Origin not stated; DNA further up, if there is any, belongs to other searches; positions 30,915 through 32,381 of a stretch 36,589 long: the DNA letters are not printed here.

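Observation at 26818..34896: Seven-gene translationally coupled operon with 66 heme-binding motifs plus a putative beta-barrel: candidate hybrid extracellular electron-transfer conduit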

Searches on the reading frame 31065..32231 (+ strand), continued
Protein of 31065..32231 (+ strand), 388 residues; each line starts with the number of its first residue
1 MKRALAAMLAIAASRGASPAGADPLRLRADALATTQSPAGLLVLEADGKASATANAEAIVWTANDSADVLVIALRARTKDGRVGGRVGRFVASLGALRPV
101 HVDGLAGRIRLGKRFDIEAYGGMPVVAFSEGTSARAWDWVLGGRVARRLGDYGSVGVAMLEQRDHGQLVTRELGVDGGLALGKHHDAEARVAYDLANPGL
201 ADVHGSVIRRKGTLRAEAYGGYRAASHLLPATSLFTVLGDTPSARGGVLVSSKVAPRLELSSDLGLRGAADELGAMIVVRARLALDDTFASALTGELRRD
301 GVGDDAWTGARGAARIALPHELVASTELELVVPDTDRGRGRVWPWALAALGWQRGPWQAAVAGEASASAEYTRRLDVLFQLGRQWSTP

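Call 56: fold_search(model_id=the predicted structure, library=pdb)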
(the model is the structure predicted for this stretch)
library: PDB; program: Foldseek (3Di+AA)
matches with E <= 10: 1060; with E <= 0.001: 210
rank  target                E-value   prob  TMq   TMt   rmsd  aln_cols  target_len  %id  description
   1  9fy9_D                5.4e-08  1.00  0.53  0.34   9.9       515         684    8  Cryo-EM structure of the type 1 chaperone-usher pilus FimD-tip complex (FimDHGFC) - Conformer 1 (released 2025-06-04)
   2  2vqi_A                7.4e-08  1.00  0.44  0.38  10.6       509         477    8  Structure of the P pilus usher (PapC) translocation pore (released 2008-05-27)
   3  3ohn_A                1.9e-07  1.00  0.50  0.44  11.6       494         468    8  Crystal structure of the FimD translocation domain (released 2011-06-01)
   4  3rfz_B                5.6e-07  1.00  0.52  0.30   9.1       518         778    8  Crystal structure of the FimD usher bound to its cognate FimC:FimH substrate (released 2011-06-01)
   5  9fw9_D                5.6e-07  1.00  0.50  0.32  11.6       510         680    9  Cryo-EM structure of the type 1 pilus assembly platform as part of the FimA-bound chaperone-usher pilus complex (FimDH (released 2025-06-04)
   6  2vqi_B                5.6e-07  1.00  0.42  0.36  13.0       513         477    7  Structure of the P pilus usher (PapC) translocation pore (released 2008-05-27)
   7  9bog_D                7.1e-07  1.00  0.51  0.29  10.4       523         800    8  Structural basis for adhesin secretion by the outer-membrane usher in type 1 pili (released 2024-10-09)
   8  9fxs_D                1.2e-06  1.00  0.53  0.35  11.7       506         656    9  Cryo-EM structure of the type 1 pilus complex including pilus rod and FimI-bound assembly platform after incorporation (released 2025-06-04)
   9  3rfz_E                1.4e-06  1.00  0.50  0.29   8.1       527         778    6  Crystal structure of the FimD usher bound to its cognate FimC:FimH substrate (released 2011-06-01)
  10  9fx8_D                1.5e-06  1.00  0.53  0.35  11.0       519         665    8  Cryo-EM structure of the FimI-bound type 1 pilus assembly platform complex - Local refinement (released 2025-06-04)
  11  3ohn_B                2.5e-06  1.00  0.51  0.44  11.5       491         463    8  Crystal structure of the FimD translocation domain (released 2011-06-01)
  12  7lhg_C                4.6e-06  1.00  0.49  0.27  13.9       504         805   10  Cryo-EM structure of E. coli P pilus tip assembly intermediate PapC-PapD-PapK-PapG in the first conformation (released 2021-08-11)
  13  6wil                  4.8e-06  1.00  0.36  0.28  17.5       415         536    6  CdiB from Acinetobacter baumannii (released 2020-11-04)
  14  6ehb_C                5.6e-06  1.00  0.33  0.38  11.5       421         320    9  OmpU, an outer membrane protein, of Vibrio cholerae (released 2018-04-25)
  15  9fxb_D                6.1e-06  1.00  0.50  0.33  11.9       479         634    8  Cryo-EM structure of the type 1 pilus assembly platform as part of the FimI-bound chaperone-usher pilus complex (FimDH (released 2025-06-04)
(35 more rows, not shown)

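Call 57: list_cluster_members(proteins=[P0228, P0234, P0257, P0261, P0265, P0268, P0269, P0217, P0187, P0213])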
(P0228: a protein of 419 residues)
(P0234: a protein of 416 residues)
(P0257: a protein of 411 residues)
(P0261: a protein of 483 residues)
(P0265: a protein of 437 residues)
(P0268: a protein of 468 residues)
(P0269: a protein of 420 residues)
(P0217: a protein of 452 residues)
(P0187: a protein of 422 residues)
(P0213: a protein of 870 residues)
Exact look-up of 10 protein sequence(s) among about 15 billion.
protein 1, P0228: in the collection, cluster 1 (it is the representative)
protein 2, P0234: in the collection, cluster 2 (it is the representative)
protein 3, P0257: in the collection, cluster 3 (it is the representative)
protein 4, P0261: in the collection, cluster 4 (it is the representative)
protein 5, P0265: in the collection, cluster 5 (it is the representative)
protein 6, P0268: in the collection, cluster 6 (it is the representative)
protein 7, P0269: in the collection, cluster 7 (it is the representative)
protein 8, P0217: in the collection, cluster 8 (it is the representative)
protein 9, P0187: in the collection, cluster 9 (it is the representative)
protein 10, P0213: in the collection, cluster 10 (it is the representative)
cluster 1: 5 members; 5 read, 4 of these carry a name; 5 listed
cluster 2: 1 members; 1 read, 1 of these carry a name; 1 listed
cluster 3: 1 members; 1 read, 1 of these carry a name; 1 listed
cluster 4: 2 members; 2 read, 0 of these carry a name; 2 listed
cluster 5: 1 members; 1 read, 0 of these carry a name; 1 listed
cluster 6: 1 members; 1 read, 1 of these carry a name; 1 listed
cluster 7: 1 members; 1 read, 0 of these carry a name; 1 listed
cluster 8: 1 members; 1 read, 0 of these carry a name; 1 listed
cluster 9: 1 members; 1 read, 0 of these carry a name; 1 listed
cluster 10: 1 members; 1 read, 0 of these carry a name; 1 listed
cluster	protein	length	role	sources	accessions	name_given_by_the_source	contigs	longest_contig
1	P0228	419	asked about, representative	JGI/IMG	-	hypothetical protein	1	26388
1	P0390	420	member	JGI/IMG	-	hypothetical protein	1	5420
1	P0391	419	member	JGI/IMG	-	hypothetical protein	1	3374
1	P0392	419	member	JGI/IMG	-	hypothetical protein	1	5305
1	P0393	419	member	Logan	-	-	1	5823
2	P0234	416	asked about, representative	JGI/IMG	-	hypothetical protein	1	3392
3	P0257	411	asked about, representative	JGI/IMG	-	hypothetical protein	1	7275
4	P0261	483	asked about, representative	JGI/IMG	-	-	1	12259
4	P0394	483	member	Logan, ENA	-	-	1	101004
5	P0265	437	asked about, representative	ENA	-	-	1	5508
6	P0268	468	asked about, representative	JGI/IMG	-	hypothetical protein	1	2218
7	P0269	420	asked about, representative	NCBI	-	-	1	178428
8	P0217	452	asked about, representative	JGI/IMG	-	-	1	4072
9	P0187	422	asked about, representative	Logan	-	-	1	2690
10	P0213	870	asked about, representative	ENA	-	-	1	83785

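Call 58: find_homologous_proteins(query=P0269, max_evalue=0.001)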
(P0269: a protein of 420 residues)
Query P0269 (420 aa): 34 proteins with E <= 0.001 among 8000 candidates.
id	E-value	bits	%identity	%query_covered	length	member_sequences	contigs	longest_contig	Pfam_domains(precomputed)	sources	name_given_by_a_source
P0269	5.5e-272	920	100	100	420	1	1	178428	-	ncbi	-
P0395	3.2e-195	667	72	100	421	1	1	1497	-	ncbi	-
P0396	4.4e-136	473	55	94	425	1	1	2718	-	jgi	-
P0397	1.2e-133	465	54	98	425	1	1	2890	-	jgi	-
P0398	5.3e-103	364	48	95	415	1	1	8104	-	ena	-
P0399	3.4e-99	351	45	99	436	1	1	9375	-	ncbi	-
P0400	2.7e-98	348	45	93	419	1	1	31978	-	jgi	jgi:hypothetical protein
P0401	2.9e-98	348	46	95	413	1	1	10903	-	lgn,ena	-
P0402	3.8e-96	341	44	99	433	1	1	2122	-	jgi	-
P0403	1.1e-95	340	45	95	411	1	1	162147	-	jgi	jgi:hypothetical protein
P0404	7.8e-95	337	45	95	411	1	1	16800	-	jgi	jgi:hypothetical protein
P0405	1.0e-94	336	44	93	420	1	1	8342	-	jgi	jgi:hypothetical protein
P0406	1.2e-93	333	45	91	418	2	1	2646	-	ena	-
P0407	1.3e-93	333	42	100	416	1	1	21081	-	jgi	jgi:hypothetical protein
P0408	1.4e-92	329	46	93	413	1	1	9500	-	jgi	jgi:hypothetical protein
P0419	2.0e-74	270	40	90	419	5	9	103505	-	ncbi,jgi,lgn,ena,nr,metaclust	ncbi:MAG: hypothetical protein E6J61_04805 [Deltaproteobacteria bacterium]|nr:MAG: hypothetical prot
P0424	2.2e-67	246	36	99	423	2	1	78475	-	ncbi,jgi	ncbi:MAG TPA: hypothetical protein VGK67_30380 [Myxococcales bacterium]|jgi:hypothetical protein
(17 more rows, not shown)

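Call 59: find_encoding_contigs(protein=P0269, flank=8000, max_places=1)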
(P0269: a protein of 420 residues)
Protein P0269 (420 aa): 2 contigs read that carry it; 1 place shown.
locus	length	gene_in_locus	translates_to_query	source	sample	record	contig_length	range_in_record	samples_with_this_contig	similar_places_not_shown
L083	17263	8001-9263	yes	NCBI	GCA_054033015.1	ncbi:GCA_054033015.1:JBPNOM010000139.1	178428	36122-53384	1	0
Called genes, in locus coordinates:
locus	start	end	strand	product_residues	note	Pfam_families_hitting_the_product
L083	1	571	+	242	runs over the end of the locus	PF00072:Response_reg, PF00196:GerE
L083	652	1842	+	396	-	PF00072:Response_reg, PF02518:HATPase_c, PF13589:HATPase_c_3 (faint)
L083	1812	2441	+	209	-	PF00072:Response_reg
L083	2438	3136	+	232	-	PF00072:Response_reg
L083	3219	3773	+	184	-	PF07700:HNOB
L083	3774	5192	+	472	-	PF07701:HNOBA, PF02518:HATPase_c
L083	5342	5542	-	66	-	-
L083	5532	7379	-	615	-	PF14522:Cytochrome_C7 (faint), PF22113:Mtrc-MtrF_II-IV_dom (faint), PF14537:Cytochrom_c3_2 (faint), PF09698:GSu_C4xC__C2xCH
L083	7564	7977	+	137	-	PF00034:Cytochrom_C (weak), PF13442:Cytochrome_CBB3 (weak)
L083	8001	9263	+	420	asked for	-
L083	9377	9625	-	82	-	-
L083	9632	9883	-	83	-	-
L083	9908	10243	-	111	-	-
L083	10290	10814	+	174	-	PF02085:Cytochrom_CIII (faint), PF14537:Cytochrom_c3_2 (faint), PF14522:Cytochrome_C7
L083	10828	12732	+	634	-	PF04879:Molybdop_Fe4S4, PF00384:Molybdopterin (weak), PF01568:Molydop_binding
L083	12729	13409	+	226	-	PF00037:Fer4 (faint), PF12797:Fer4_2 (weak), PF12837:Fer4_6 (faint), PF12838:Fer4_7 (faint), PF13534:Fer4_17 (faint), PF25160:LdpA_Fe-S-bd (faint), PF13237:Fer4_10 (weak), PF13247:Fer4_11, +3 more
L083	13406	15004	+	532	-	PF03916:NrfD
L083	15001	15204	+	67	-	-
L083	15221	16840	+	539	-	PF00034:Cytochrom_C (faint), PF13442:Cytochrome_CBB3 (faint)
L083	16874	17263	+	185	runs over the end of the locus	-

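Call 60: find_encoding_contigs(protein=P0419, flank=8000, max_places=1)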
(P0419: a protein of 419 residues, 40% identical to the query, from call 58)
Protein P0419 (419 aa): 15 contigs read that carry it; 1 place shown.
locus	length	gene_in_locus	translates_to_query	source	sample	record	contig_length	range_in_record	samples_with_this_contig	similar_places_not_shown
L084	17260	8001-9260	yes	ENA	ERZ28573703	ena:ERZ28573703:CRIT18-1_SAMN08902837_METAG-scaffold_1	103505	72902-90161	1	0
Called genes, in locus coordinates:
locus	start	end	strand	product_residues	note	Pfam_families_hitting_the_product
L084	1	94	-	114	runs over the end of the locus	PF13442:Cytochrome_CBB3, PF00034:Cytochrom_C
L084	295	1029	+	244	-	-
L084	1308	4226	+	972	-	PF02085:Cytochrom_CIII (faint), PF14522:Cytochrome_C7 (faint), PF14537:Cytochrom_c3_2 (faint), PF22113:Mtrc-MtrF_II-IV_dom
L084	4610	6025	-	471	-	PF00072:Response_reg, PF00158:Sigma54_activat, PF14532:Sigma54_activ_2, PF00004:AAA (weak), PF07728:AAA_5, PF25601:AAA_lid_14, PF02954:HTH_8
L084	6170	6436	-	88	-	PF01258:zf-dskA_traR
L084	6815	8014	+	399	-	PF14537:Cytochrom_c3_2 (faint), PF22113:Mtrc-MtrF_II-IV_dom (faint), PF14522:Cytochrome_C7 (faint), PF09698:GSu_C4xC__C2xCH (weak)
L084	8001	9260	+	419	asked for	-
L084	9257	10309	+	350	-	PF02085:Cytochrom_CIII (faint), PF22113:Mtrc-MtrF_II-IV_dom (faint), PF14537:Cytochrom_c3_2 (faint), PF14522:Cytochrome_C7 (weak)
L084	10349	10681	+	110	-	PF00034:Cytochrom_C, PF13442:Cytochrome_CBB3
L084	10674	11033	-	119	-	-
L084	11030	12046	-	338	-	PF14522:Cytochrome_C7 (faint), PF14537:Cytochrom_c3_2 (faint), PF22113:Mtrc-MtrF_II-IV_dom (faint), PF22678:Cytochrom_c_NrfB-like (faint), PF02085:Cytochrom_CIII (faint), PF09699:Paired_CXXCH_1 (faint)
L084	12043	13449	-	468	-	PF00033:Cytochrome_B, PF13631:Cytochrom_B_N_2, PF00032:Cytochrom_B_C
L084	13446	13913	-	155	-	PF00355:Rieske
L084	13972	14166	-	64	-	-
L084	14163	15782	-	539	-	-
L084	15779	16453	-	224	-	PF00037:Fer4 (faint), PF12797:Fer4_2 (weak), PF12837:Fer4_6 (faint), PF13187:Fer4_9 (faint), PF25160:LdpA_Fe-S-bd (faint), PF12838:Fer4_7 (weak), PF13237:Fer4_10 (weak), PF13247:Fer4_11, +1 more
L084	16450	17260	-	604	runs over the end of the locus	PF00384:Molybdopterin (weak), PF01568:Molydop_binding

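Call 61: find_encoding_contigs(protein=P0424, flank=8000, max_places=1)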
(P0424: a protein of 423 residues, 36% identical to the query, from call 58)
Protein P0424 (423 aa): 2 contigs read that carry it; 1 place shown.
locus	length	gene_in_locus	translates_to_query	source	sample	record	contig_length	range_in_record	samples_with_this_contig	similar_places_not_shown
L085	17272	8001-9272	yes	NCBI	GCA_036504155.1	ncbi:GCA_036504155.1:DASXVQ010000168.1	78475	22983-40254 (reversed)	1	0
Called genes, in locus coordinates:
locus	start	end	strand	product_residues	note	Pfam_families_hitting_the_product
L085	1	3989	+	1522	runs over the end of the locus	-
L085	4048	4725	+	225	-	PF18912:DZR_2, PF00156:Pribosyltran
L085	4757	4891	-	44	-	-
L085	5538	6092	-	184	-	PF02472:ExbD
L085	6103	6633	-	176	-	PF02472:ExbD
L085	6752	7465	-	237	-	PF01618:MotA_ExbB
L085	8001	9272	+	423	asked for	-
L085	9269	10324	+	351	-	PF02085:Cytochrom_CIII (faint), PF22113:Mtrc-MtrF_II-IV_dom (faint), PF14537:Cytochrom_c3_2 (faint), PF14522:Cytochrome_C7 (weak)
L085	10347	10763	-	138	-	-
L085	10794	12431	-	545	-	PF07610:DUF1573 (faint), PF15780:ASH (faint), PF22073:Cep192_D4 (faint), PF22544:HYDIN_VesB_CFA65-like_Ig (weak), PF24770:Ig-CFAP74_2 (faint)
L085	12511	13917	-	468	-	PF00072:Response_reg, PF00158:Sigma54_activat, PF14532:Sigma54_activ_2, PF00004:AAA (weak), PF07728:AAA_5 (weak), PF25601:AAA_lid_14, PF02954:HTH_8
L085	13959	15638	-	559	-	PF25323:6TM_PilS, PF00989:PAS (weak), PF08448:PAS_4, PF13188:PAS_8 (weak), PF00512:HisKA, PF02518:HATPase_c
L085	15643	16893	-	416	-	PF28597:T2SSF_N, PF00482:T2SSF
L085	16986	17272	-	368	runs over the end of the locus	PF00437:T2SSE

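Call 73: find_encoding_contigs(protein=P0001, flank=10000, max_places=2)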
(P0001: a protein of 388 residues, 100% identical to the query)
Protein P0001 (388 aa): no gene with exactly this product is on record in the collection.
